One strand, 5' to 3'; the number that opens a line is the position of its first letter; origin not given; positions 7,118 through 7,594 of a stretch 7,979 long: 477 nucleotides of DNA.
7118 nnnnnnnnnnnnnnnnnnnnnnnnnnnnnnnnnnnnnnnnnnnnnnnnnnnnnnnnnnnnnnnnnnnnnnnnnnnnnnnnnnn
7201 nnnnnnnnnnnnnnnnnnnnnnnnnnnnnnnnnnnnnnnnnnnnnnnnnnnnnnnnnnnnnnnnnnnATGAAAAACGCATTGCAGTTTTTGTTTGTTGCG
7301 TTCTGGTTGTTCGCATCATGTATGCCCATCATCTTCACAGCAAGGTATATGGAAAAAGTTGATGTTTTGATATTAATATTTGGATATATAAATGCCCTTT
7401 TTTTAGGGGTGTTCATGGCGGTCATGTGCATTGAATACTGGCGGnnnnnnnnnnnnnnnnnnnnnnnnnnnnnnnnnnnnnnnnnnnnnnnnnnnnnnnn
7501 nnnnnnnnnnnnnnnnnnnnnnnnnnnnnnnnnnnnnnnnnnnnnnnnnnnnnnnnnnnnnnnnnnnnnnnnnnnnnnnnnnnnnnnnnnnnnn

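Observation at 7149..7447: Small two-helix membrane protein gene with a strong SD immediately right of IS600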

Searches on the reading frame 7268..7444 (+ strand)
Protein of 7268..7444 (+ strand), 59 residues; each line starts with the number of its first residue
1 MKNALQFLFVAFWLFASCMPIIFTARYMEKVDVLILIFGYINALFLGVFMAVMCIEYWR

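Call 8: search_protein_families(library=pfam, proteins=[window:7268-7444:+], max_evalue=10)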
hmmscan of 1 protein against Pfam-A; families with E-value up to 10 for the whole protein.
seq(59 aa): 0 families

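Call 9: search_protein_families(library=phrogs, proteins=[window:7268-7444:+], max_evalue=10)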
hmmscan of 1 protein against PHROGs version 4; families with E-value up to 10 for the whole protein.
seq(59 aa): 0 families

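Call 10: search_protein_families(library=ncbifam, proteins=[window:7268-7444:+], max_evalue=10)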
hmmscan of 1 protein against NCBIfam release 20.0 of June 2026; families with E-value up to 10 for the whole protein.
seq(59 aa): 0 families

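Call 11: find_homologous_proteins(query=window:7268-7444:+, max_evalue=0.01)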
Query seq(59 aa) (59 aa): 36 proteins with E <= 0.01 among 40 candidates.
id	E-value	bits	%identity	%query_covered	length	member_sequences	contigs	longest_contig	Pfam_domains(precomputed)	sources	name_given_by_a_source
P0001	1.2e-30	122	100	100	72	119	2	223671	-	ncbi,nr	ncbi:hypothetical protein I8L34_001540 [Escherichia coli]|nr:hypothetical protein [Escherichia coli 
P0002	1.2e-30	122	98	100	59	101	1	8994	-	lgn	-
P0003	2.4e-30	121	98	100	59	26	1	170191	-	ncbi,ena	-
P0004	2.9e-30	120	98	100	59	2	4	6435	-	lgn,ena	-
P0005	2.4e-29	118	95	100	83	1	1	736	-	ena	-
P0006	2.4e-29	118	95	100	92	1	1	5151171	-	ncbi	-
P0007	3.0e-29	117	93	100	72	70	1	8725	-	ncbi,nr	ncbi:hypothetical protein CT339_003916 [Shigella flexneri]|nr:hypothetical protein [Shigella flexner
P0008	6.7e-29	116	95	100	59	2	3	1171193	-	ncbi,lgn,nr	ncbi:hypothetical protein A1YM_03325 [Escherichia coli KTE135]|nr:hypothetical protein A1YM_03325 [E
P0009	8.3e-29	116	100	97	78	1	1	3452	-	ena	-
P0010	9.0e-29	116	97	100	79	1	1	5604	-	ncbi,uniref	ncbi:hypothetical protein, partial [Escherichia coli]|uniref:hypothetical protein n=1 Tax=Escherichi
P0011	1.1e-28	116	97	100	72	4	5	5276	-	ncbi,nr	ncbi:TPA: hypothetical protein JLE46_005120 [Escherichia coli]|nr:hypothetical protein [Escherichia 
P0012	1.7e-28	115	100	97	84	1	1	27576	-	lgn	-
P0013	4.5e-28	114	98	97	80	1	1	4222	-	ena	-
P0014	1.7e-26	109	93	95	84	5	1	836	-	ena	-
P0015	2.3e-26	108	98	93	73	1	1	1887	-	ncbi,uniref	ncbi:hypothetical protein AWE57_24760, partial [Escherichia coli]|uniref:hypothetical protein n=1 Ta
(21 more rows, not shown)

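Call 12: search_dna_similar(query=window:7268-7444:+, collection=phages, mode=protein, max_evalue=0.01, max_rows=30)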
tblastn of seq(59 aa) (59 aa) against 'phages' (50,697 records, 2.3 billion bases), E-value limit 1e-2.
Records with a match: 3; places in all: 3; records where one place covers at least 80% of the query: 3.
Best place of each record, by identity: >=99% 1; 95-99% 2.
By first word of the organism name: Escherichia 3.
By host as written in the record: Escherichia coli 2; Escherichia coli ECOR13 1.
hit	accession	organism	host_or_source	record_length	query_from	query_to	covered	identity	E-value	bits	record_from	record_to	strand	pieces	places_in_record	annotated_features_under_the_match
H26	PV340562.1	Escherichia phage PhiR42_1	Escherichia coli ECOR13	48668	1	59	100%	100.0%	9e-32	119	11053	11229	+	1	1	hypothetical protein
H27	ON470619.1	Escherichia phage vB_EcoS-813R8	Escherichia coli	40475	1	59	100%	98.3%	3e-31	117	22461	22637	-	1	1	hornerin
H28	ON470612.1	Escherichia phage vB_EcoS-640R1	Escherichia coli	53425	1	59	100%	98.3%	3e-31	117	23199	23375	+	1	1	hornerin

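Call 13: get_annotated_region(hit=H26, flank=4000)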
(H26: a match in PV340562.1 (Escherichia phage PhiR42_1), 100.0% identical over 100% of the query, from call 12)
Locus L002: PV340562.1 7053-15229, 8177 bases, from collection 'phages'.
description: Escherichia phage PhiR42_1, complete genome.
organism: Escherichia phage PhiR42_1 (NCBI taxid 3416484)
taxonomy: Viruses
host: Escherichia coli ECOR13; source: -; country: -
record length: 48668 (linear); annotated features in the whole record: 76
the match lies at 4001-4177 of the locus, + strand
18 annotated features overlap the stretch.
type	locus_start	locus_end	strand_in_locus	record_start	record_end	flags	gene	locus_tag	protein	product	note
CDS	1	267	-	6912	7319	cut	-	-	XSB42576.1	cI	transcriptional regulator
CDS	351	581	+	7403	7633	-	-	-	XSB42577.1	Cro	Protein DicC, repressor of division inhibition gene dicB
CDS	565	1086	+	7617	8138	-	-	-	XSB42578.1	cII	activator protein cII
CDS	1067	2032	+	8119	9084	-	-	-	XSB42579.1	DNA replication protein O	-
CDS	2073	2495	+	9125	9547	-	-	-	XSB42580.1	LygF protein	LygF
CDS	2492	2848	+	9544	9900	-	-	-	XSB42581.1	methyltransferase protein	SAM-dependent methyltransferase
CDS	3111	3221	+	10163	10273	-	-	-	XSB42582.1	hypothetical protein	-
CDS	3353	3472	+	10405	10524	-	-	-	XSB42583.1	hypothetical protein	-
CDS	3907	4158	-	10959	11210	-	-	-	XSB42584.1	hypothetical protein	-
CDS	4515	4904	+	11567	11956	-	-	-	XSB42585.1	hypothetical protein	Mobile element protein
CDS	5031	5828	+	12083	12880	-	-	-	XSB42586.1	transposase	Transposase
CDS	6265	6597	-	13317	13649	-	-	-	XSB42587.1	FlxA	Protein FlxA (FliA regulated)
CDS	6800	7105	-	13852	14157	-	-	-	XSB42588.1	hypothetical protein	hypothetical protein YdfV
CDS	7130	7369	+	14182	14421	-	-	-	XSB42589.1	RelB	RelB/StbD replicon stabilization protein (antitoxin to RelE/StbE)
CDS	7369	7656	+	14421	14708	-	-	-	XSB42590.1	RelE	mRNA interferase RelE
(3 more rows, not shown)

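Call 14: get_annotated_region(hit=H28, flank=4000)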
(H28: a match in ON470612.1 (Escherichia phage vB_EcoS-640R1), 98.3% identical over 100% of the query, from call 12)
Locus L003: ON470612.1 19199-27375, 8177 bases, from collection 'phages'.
description: Escherichia phage vB_EcoS-640R1, partial genome.
organism: Escherichia phage vB_EcoS-640R1 (NCBI taxid 2946111)
taxonomy: Viruses; Duplodnaviria; Heunggongvirae; Uroviricota; Caudoviricetes
host: Escherichia coli; source: -; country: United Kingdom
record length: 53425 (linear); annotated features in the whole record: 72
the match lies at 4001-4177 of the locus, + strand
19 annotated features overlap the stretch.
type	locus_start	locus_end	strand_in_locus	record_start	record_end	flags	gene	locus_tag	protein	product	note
CDS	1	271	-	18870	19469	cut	-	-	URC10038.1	repressor protein cI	-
CDS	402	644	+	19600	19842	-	-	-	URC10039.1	protein DicC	Protein DicC, repressor of division inhibition gene dicB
CDS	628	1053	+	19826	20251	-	-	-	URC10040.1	activator protein cII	-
CDS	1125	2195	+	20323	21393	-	-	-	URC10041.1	DNA replication protein O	-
CDS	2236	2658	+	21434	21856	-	-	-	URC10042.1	LygF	-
CDS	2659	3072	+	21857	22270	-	-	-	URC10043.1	hypothetical protein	-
CDS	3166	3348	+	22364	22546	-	-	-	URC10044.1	hypothetical protein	-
CDS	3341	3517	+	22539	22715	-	-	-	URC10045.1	hypothetical protein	-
CDS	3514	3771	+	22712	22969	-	-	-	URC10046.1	hypothetical protein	-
CDS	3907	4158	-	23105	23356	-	-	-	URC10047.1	hornerin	-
CDS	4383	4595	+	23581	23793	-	-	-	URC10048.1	host killer protein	-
CDS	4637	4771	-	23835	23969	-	-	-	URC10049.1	mobile element protein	-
CDS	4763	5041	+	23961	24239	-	-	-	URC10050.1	toxin to Rem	-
CDS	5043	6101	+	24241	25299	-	-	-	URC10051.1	putative YdfU family protein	Uncharacterized protein, YdfU family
CDS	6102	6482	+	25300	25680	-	-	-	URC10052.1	holliday junction resolvase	holliday junction resolvase / Crossover junction endodeoxyribonuclease rusA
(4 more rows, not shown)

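Call 17: find_related_loci(query=window:7268-7444:+, collection=viral_contigs, flank=2500)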
Query seq(59 aa) (59 aa) in viral_contigs; peptide patterns used: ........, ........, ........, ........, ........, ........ (x = any residue, [..] = any of these).
196 stretches matched a pattern; 185 encode a relative of the query (tblastn E <= 1e-3); the best 80 are kept; 80 distinct loci.
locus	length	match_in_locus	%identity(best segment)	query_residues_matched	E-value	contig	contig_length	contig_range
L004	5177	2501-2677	100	1-59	2e-35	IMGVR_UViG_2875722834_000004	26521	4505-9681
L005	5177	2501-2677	100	1-59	2e-35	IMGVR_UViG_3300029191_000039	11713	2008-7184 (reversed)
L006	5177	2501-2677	100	1-59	2e-35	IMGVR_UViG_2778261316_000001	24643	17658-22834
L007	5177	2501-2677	100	1-59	2e-35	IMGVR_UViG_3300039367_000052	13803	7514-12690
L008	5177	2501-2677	100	1-59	2e-35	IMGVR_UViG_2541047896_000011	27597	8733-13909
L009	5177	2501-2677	100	1-59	2e-35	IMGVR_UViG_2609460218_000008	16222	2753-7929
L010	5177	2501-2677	100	1-59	2e-35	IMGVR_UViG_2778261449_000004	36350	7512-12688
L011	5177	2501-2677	100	1-59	2e-35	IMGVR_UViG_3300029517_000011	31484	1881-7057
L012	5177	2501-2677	100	1-59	2e-35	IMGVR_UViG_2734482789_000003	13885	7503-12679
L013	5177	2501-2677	98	1-59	3e-35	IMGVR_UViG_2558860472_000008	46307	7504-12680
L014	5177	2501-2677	100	1-59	2e-35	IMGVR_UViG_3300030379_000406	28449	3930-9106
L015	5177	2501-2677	100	1-59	2e-35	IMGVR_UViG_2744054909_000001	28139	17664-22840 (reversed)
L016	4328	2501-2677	100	1-59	2e-35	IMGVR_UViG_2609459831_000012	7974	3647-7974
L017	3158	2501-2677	100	1-59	2e-35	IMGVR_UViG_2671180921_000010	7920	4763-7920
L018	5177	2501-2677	100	1-59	2e-35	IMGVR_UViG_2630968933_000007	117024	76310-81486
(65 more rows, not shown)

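Call 18: find_related_loci(query=window:7268-7444:+, collection=genome_contigs, flank=2500)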
Query seq(59 aa) (59 aa) in genome_contigs; peptide patterns used: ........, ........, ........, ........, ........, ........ (x = any residue, [..] = any of these).
238 stretches matched a pattern; 3 encode a relative of the query (tblastn E <= 1e-3); 3 distinct loci.
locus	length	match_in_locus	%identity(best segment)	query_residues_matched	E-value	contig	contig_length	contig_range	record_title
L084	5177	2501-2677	100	1-59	7e-37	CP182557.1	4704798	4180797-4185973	Shigella flexneri strain SFBU0723 chromosome, complete genome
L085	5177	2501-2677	95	1-59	7e-36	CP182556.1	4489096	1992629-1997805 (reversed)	Shigella flexneri strain SFBU1023 chromosome, complete genome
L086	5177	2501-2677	53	1-59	1e-10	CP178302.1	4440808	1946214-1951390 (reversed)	Escherichia coli strain ECMA0423 chromosome, complete genome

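Call 30: search_protein_representatives(protein=window:7268-7444:+)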
Query: 59 residues. Proteins with E-value up to 0.001 (for the whole library): 14; up to 1e-10: 6; up to 1e-30: 0. The best 14 are listed.
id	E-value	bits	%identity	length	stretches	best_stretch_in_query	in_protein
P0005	7.7e-30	117.5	95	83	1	1-59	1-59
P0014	5.3e-27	108.6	93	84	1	1-56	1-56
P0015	7.4e-27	108.1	98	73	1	1-55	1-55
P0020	8.8e-23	95.3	98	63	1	13-59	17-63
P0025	4.2e-20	86.9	91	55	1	1-46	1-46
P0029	5.3e-15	70.9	90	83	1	1-40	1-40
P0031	1.7e-10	56.8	93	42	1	1-30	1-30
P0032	3.4e-10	55.9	93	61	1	1-30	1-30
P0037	1.2e-08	51.0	41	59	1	1-59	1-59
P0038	4.0e-06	43.1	92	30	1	1-25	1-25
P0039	4.7e-06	42.9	41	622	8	9-25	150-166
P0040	3.4e-05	40.2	37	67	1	3-51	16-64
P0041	7.1e-05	39.2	41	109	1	7-50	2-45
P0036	5.3e-04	36.4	78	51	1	33-59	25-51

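Call 32: find_encoding_contigs(protein=P0037, flank=5000, max_places=8)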
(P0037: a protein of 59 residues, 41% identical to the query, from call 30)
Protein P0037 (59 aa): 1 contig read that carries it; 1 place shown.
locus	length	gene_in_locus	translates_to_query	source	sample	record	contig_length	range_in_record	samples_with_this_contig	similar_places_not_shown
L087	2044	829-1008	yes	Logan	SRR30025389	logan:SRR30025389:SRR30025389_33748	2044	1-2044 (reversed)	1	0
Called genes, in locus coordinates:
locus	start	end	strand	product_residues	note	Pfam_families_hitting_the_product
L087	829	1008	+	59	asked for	-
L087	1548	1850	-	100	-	PF00950:ABC-3 (weak)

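Call 46: list_cluster_members(proteins=[window:7268-7444:+, P0001, P0042])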
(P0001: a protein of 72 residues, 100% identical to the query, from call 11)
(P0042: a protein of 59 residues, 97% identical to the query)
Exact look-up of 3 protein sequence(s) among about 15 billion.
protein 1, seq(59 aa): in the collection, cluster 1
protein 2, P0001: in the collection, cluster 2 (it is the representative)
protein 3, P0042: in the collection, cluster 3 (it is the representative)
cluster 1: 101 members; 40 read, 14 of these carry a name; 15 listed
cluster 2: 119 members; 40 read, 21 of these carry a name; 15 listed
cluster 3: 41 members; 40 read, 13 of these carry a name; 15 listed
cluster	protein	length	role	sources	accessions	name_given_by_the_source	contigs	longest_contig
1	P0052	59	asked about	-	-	hypothetical protein AI2852V1_2140 [Escherichia coli] | hypothetical protein [Escherichia coli]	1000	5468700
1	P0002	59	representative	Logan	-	-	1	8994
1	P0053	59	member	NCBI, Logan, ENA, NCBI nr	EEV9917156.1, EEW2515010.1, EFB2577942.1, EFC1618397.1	hypothetical protein DAH37_27130 [Escherichia coli] | hypothetical protein [Escherichia coli]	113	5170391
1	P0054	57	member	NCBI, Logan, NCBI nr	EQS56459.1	hypothetical protein G808_01544 [Escherichia coli HVH 150 (4-3258106)]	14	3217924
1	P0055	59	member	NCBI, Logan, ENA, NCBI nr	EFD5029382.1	hypothetical protein F1B51_04385 [Escherichia coli] | hypothetical protein [Escherichia coli]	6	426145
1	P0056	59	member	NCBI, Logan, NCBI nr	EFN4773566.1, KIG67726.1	hypothetical protein FQF60_02610 [Escherichia coli] | hypothetical protein [Escherichia coli]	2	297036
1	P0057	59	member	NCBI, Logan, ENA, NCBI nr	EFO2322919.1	hypothetical protein DRR45_13930 [Escherichia coli] | hypothetical protein [Escherichia coli]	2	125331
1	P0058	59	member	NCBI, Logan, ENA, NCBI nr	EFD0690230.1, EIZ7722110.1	hypothetical protein DFZ03_02860 [Escherichia coli] | hypothetical protein [Escherichia coli]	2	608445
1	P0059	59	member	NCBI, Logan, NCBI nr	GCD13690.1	hypothetical protein BvCmsSIP082_00381 [Escherichia coli]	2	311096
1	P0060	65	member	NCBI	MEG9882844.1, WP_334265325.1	hypothetical protein V6W95_23490, partial [Escherichia coli]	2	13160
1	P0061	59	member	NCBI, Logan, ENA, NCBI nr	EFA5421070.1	hypothetical protein EZE81_10395 [Escherichia coli] | hypothetical protein [Escherichia coli]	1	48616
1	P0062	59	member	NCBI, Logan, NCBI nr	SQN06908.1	membrane protein [Escherichia coli]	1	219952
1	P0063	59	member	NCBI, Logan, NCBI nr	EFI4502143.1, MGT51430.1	hypothetical protein HH762_004674 [Escherichia coli] | hypothetical protein [Escherichia coli]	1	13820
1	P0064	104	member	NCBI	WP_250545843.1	hypothetical protein, partial [Escherichia coli]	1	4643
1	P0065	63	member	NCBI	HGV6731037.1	TPA: hypothetical protein OMH32_RS22745, partial [Escherichia coli]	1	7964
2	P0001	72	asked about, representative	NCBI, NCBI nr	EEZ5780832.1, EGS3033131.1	hypothetical protein I8L34_001540 [Escherichia coli] | hypothetical protein [Escherichia coli O40]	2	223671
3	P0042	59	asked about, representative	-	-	TPA: hypothetical protein HL354_00020 [Escherichia coli] | uncharacterized membrane protein | Uncharacterized protein n=2 Tax=Escherichia coli TaxID=562 RepID=A0A2S5RMW9_ECOLX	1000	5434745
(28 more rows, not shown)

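Call 47: search_protein_families(library=pfam, proteins=[P0037], max_evalue=10)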
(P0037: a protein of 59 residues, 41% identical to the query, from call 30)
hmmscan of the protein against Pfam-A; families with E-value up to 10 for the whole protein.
P0037 (59 aa): 1 family
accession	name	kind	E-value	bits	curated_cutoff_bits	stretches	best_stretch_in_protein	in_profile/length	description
PF13937.11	DUF4212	-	0.076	13.9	30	1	4-58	10-67/79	Domain of unknown function (DUF4212)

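Call 48: search_protein_families(library=padloc, proteins=[window:7268-7444:+, P0037], max_evalue=10)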
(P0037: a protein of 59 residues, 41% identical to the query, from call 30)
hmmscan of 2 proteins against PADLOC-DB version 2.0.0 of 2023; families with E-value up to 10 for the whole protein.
seq(59 aa): 0 families

P0037 (59 aa): 0 families

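Call 55: predict_structure(alignment_id=A1)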
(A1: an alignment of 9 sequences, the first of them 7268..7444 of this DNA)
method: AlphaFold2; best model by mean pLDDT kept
length: 59 residues; sequences in the alignment: 9
mean_pLDDT: 74.0   pTM: 0.48
mean pLDDT of the five models: 74.0, 71.2, 69.3, 68.9, 68.7
residues with pLDDT >= 90: 0; 70-90: 41; 50-70: 18; < 50: 0
segments of 3 or more residues with pLDDT < 50: none
pLDDT, mean of each block of 10 residues (from residue 1): 74 75 65 76 81 74
secondary structure, 60 per line:
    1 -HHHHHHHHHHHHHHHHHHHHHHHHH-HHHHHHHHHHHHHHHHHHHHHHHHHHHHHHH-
elements in order: H2-26 H28-58
